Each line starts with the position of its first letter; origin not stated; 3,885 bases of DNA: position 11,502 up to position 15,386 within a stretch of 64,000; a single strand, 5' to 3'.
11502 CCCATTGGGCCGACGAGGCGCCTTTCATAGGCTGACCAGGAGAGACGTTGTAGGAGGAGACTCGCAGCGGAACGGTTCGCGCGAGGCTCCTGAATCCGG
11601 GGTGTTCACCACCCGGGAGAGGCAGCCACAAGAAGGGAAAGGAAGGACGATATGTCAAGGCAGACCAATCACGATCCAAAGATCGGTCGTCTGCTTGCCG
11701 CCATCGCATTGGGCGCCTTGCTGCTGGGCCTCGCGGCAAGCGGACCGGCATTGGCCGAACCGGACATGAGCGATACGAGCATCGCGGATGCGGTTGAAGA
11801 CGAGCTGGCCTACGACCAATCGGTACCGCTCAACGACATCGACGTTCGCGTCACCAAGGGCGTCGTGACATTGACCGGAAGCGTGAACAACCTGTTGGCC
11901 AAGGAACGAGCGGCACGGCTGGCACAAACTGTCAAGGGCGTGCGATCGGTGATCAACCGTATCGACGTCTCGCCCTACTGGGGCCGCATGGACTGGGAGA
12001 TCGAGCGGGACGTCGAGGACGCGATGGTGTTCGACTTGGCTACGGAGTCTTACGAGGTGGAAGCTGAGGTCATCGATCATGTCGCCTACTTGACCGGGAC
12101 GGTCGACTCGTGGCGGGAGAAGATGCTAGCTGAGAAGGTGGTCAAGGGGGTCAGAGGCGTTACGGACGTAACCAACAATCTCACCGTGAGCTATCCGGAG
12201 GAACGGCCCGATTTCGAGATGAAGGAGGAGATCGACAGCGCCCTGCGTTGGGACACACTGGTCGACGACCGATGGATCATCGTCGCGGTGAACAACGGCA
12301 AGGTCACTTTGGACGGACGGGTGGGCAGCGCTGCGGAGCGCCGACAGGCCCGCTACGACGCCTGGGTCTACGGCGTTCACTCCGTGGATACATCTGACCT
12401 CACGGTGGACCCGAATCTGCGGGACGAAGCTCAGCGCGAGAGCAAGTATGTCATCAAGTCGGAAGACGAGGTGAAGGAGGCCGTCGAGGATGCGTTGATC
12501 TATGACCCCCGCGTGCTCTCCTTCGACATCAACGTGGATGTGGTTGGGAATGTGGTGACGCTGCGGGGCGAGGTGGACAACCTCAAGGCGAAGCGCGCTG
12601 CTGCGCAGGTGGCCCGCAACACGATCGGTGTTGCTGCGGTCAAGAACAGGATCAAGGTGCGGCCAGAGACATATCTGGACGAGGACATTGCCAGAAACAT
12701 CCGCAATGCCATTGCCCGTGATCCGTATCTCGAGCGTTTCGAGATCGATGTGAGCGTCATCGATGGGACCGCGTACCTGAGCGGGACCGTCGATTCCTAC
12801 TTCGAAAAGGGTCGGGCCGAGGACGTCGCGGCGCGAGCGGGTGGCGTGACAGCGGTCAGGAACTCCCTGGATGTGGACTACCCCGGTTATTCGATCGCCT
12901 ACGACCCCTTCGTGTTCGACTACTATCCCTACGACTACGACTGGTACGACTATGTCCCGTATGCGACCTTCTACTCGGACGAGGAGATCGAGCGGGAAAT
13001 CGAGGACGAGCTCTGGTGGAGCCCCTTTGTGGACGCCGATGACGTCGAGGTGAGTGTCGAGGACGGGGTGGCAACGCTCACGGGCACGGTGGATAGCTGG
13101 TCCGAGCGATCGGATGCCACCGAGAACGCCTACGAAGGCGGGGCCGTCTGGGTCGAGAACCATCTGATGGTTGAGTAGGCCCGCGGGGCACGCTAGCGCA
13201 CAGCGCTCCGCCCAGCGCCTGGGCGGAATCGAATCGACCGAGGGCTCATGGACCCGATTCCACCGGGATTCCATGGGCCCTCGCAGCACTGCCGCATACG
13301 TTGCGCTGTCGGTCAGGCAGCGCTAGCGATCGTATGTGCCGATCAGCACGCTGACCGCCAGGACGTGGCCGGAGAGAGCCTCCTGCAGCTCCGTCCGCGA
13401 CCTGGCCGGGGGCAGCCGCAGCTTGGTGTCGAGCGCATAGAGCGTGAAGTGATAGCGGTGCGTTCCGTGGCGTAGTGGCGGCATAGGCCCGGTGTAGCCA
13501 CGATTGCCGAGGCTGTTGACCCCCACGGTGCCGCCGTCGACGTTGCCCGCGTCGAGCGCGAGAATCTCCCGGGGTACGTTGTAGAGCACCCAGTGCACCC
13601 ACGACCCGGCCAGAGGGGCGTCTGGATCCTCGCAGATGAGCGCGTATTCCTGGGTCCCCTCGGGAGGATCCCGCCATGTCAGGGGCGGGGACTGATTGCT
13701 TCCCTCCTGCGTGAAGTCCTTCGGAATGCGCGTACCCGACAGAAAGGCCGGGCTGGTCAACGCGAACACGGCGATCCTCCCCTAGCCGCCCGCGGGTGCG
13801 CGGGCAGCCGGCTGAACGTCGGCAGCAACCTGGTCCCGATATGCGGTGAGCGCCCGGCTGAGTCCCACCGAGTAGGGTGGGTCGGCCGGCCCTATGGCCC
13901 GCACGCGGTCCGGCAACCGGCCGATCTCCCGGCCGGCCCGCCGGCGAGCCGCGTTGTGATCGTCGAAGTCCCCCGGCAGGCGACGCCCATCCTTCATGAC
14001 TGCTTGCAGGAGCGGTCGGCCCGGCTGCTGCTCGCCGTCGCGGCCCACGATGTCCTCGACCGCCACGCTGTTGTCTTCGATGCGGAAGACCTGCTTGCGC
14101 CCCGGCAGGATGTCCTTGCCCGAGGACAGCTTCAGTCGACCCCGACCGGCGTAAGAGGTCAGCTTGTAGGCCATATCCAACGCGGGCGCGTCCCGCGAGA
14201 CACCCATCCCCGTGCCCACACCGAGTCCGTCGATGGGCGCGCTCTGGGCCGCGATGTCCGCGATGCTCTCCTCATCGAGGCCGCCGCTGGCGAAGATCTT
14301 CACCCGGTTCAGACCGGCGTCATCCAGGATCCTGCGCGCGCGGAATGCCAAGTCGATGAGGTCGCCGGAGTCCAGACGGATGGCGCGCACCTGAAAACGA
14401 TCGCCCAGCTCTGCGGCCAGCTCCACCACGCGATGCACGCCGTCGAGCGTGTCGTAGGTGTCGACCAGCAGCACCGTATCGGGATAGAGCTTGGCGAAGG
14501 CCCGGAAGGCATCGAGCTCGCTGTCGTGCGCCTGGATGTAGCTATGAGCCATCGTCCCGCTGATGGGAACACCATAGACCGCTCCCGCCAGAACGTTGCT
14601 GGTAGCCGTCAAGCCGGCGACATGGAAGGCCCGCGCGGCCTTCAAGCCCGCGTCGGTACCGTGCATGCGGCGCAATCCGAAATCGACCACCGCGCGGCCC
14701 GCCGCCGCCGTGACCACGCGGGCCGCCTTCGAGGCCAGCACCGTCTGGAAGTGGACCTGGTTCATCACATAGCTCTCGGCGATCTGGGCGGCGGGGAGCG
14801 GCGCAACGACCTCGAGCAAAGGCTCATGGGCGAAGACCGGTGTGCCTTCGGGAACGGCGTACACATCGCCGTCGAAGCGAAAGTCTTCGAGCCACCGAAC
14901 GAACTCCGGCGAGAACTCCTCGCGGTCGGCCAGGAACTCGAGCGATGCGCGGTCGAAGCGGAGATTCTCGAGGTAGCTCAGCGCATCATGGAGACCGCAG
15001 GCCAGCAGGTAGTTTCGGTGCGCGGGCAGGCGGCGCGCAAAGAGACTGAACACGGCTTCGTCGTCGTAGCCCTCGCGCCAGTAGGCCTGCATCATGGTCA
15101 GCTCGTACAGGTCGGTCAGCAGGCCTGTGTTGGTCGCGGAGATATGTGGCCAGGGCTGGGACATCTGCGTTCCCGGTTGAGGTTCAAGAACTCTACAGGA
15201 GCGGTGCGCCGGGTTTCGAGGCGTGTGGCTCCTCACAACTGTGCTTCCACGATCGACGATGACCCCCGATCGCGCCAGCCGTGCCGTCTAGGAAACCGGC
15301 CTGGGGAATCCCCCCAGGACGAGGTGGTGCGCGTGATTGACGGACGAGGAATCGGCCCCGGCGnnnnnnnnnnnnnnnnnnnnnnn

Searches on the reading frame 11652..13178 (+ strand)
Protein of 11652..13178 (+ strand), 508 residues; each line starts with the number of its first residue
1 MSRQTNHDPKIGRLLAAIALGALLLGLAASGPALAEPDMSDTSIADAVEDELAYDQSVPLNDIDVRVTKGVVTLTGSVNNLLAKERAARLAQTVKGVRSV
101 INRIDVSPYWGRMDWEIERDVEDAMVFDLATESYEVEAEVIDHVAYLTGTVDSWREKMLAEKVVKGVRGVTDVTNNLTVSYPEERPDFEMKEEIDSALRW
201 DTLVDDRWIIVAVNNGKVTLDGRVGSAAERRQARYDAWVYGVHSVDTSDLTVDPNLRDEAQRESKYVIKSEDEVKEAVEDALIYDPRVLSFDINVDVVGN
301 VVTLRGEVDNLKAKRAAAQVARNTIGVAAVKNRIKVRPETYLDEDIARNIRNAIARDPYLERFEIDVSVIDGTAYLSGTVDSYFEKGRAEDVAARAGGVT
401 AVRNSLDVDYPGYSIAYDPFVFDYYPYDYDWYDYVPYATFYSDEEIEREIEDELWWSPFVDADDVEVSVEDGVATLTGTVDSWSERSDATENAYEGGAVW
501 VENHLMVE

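Call 72: search_protein_families(library=pfam, proteins=[window:11652-13178:+], max_evalue=0.0001)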
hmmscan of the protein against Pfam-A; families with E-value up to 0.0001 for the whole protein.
window:11652-13178:+ (508 aa): 1 family
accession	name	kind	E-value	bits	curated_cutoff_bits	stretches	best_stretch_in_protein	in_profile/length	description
PF04972.22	BON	-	1e-90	298.5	27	6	40-107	1-68/69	BON domain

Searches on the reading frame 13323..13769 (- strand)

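Call 72: search_protein_families(library=pfam, proteins=[window:13323-13769:-], max_evalue=0.0001)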
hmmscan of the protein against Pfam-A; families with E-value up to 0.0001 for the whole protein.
window:13323-13769:- (148 aa): 1 family
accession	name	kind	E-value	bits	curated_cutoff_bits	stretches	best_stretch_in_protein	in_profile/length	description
PF01161.25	PBP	-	1.3e-39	136.1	24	1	14-146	1-135/135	Phosphatidylethanolamine-binding protein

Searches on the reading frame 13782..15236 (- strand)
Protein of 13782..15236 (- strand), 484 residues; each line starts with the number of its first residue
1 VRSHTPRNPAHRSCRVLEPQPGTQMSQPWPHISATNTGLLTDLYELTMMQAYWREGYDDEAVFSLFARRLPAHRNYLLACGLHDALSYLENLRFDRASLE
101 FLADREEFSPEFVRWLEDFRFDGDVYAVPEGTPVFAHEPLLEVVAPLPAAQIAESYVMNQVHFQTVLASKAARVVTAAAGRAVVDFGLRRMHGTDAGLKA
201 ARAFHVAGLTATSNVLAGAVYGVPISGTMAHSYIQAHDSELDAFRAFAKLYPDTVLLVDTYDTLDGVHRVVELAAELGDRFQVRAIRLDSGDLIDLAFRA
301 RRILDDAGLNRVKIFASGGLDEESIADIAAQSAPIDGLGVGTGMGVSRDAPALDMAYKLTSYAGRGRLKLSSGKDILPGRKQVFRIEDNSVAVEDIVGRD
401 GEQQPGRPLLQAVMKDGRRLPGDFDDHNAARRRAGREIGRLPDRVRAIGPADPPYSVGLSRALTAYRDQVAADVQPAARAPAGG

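Call 72: search_protein_families(library=pfam, proteins=[window:13782-15236:-], max_evalue=0.0001)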
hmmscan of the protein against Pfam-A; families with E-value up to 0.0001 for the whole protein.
window:13782-15236:- (484 aa): 2 families
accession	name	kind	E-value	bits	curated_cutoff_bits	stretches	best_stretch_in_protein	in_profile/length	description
PF17767.7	NAPRTase_N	-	2e-32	112.6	32.6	1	39-161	1-124/125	Nicotinate phosphoribosyltransferase (NAPRTase) N-terminal domain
PF04095.22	NAPRTase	-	1.1e-06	29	20.8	1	183-334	3-165/239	Nicotinate phosphoribosyltransferase (NAPRTase) family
